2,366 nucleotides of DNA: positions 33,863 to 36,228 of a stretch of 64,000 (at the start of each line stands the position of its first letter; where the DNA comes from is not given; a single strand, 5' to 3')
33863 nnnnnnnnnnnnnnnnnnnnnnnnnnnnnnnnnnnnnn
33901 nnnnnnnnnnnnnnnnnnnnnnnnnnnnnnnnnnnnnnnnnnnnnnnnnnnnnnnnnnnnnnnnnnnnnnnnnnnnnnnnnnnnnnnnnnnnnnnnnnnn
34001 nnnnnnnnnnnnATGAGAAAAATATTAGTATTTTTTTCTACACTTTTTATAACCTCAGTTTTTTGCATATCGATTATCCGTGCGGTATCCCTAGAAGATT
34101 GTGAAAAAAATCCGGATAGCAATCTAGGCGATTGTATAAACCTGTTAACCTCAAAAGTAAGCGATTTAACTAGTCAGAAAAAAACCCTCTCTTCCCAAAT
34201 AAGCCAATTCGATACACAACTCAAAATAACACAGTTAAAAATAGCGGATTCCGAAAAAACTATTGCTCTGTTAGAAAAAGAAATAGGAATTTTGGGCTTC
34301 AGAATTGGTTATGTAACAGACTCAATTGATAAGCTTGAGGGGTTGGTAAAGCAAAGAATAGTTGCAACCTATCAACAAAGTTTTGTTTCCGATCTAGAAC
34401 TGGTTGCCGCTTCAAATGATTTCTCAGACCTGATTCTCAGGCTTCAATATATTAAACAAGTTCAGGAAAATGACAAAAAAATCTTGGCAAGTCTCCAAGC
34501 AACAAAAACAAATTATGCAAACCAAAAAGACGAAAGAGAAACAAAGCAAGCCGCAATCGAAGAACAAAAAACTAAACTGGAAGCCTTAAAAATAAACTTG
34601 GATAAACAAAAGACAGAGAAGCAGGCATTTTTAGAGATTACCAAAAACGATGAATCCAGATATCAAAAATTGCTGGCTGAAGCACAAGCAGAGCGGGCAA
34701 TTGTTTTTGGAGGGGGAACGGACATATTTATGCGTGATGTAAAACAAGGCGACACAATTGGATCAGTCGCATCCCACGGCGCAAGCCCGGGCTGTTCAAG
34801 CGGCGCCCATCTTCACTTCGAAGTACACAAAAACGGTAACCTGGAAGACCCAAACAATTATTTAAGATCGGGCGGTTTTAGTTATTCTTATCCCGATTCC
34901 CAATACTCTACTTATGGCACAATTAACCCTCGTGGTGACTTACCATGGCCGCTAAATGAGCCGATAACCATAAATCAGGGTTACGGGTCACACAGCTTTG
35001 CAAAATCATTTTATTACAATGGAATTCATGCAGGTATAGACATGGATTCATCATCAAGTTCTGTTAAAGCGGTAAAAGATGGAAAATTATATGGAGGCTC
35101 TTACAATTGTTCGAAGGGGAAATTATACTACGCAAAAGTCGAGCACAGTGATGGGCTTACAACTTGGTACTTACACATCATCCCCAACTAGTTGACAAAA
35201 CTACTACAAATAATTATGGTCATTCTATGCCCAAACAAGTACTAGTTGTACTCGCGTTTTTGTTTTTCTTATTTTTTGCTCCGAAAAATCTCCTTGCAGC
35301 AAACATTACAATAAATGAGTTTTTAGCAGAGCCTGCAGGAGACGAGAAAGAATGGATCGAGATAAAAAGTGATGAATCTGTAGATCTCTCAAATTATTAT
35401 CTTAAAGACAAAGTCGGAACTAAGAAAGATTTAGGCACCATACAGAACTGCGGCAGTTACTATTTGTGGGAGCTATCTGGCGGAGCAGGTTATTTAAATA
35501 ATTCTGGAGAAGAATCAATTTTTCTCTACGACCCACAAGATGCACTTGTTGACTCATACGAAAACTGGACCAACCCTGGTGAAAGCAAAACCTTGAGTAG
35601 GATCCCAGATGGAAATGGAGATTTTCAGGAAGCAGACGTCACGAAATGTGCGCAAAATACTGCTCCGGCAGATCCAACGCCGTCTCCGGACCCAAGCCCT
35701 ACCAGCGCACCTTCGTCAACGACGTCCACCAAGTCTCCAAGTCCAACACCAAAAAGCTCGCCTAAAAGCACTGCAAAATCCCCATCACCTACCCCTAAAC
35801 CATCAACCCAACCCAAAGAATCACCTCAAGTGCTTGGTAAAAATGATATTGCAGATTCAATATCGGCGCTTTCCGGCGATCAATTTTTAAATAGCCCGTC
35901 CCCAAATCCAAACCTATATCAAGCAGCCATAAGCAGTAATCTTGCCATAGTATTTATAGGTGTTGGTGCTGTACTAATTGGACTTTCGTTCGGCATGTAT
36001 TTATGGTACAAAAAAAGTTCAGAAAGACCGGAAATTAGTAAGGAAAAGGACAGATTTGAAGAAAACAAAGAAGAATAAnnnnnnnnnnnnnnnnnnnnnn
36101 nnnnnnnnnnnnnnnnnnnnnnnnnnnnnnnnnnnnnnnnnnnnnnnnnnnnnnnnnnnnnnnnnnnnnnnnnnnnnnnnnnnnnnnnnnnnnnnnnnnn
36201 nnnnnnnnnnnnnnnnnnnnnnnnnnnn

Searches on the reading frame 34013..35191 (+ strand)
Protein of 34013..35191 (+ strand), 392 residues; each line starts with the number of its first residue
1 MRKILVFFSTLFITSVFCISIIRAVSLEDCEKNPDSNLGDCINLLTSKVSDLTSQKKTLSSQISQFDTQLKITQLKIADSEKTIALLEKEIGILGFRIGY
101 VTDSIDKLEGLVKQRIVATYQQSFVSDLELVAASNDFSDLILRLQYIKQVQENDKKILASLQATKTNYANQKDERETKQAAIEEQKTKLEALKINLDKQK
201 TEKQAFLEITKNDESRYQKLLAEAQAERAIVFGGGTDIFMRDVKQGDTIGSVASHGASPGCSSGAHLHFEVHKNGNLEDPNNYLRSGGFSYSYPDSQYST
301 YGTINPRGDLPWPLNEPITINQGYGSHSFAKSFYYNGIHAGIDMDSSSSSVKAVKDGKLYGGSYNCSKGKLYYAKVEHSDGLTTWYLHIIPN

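Call 57: search_protein_families(library=pfam, proteins=[window:34013-35191:+], max_evalue=0.00001)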
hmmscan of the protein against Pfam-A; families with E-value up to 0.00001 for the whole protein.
window:34013-35191:+ (392 aa): 2 families
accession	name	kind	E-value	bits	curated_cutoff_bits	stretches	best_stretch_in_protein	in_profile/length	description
PF01551.29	Peptidase_M23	-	1.6e-11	44.6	28.7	0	242-280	62-96/96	Peptidase family M23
PF24568.1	CC_PcsB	-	4.9e-08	33.2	27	1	101-167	4-71/75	Peptidoglycan hydrolase PcsB, coiled-coil domain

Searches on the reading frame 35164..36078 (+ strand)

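Call 3: search_protein_families(library=pfam, proteins=[window:35164-36078:+], max_evalue=1)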
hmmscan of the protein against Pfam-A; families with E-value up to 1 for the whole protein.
window:35164-36078:+ (304 aa): 7 families
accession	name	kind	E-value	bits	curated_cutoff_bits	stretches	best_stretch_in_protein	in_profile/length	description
PF00932.25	LTD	-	1.5e-10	41.9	34.3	1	46-133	6-106/109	Lamin Tail Domain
PF20712.2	CyanoTRADDas_TM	-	0.00019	21.9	24.3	1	250-283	2-35/68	Cyanobacterial TRADD-N associated 2-Transmembrane domain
PF02656.20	DUF202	-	0.12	13.2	23.4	1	254-284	37-67/68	Domain of unknown function (DUF202)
PF05251.17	Ost5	-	0.22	12.3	27.4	1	242-279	32-72/73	Oligosaccharyltransferase subunit 5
PF25258.1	DUF7859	-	0.38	11.1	27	1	263-284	14-35/49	Family of unknown function (DUF7859)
PF06333.17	Med13_C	-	0.43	10.3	26.1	1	173-257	160-248/325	Mediator complex subunit 13 C-terminal domain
PF05887.16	Trypan_PARP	-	0.46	10.9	100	0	150-221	40-111/134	Procyclic acidic repetitive protein (PARP)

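Call 4: search_protein_families(library=ncbifam, proteins=[window:35164-36078:+], max_evalue=1)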
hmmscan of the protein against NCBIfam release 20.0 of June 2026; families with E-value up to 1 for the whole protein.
window:35164-36078:+ (304 aa): 4 families
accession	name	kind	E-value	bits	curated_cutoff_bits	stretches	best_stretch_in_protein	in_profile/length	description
NF040983.1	BimA_second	exception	0.046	12.6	600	1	152-270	73-188/381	trimeric autotransporter actin-nucleating factor BimA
NF008084.0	PRK10819.1-5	equivalog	0.097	12.5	315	1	165-220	62-117/249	TonB system transport protein TonB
NF008082.0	PRK10819.1-3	equivalog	0.16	11.7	265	1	163-219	68-124/242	TonB system transport protein TonB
NF002792.0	PRK02919.1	subfamily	0.93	10.3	93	1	28-60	20-49/82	oxaloacetate decarboxylase subunit gamma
